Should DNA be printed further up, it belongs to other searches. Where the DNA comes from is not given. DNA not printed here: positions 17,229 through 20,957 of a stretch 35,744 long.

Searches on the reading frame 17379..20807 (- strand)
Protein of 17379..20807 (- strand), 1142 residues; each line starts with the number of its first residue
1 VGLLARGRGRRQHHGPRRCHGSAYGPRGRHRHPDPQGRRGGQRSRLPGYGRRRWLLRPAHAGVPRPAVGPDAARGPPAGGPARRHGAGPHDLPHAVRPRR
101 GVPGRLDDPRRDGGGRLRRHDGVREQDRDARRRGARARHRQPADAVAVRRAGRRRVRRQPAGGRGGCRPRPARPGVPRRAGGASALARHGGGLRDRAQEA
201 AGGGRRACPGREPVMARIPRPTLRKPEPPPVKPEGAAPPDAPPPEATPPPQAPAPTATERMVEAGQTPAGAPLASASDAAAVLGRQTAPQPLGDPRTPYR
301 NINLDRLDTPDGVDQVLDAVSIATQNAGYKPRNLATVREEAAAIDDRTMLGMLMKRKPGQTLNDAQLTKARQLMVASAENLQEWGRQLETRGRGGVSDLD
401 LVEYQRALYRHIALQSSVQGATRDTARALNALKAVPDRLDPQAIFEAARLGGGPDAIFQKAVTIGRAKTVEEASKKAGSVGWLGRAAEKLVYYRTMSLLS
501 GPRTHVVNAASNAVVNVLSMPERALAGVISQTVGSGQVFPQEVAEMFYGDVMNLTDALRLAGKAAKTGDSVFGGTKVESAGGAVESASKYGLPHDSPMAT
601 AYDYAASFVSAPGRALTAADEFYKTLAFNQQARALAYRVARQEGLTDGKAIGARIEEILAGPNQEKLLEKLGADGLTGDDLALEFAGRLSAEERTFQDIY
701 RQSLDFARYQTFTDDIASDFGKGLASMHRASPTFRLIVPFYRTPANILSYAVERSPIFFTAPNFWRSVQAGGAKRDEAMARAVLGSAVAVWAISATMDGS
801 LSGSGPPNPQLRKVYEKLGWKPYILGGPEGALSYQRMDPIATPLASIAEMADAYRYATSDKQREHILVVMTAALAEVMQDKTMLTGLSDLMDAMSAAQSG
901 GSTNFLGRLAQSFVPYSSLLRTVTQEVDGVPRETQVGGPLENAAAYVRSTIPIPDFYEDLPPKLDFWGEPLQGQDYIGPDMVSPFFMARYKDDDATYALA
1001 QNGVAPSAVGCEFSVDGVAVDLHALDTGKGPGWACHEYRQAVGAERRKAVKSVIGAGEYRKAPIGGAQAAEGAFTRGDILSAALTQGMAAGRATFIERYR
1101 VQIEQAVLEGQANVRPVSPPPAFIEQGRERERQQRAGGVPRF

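Call 21: search_protein_families(library=phrogs, proteins=[window:17379-20807:-], max_evalue=0.00001)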
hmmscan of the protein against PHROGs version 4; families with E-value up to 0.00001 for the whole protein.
window:17379-20807:- (1142 aa): 1 family
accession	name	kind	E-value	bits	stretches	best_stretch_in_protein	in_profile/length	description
phrog_6651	-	head and packaging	9e-34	117.6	1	720-971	941-1208/1375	internal virion protein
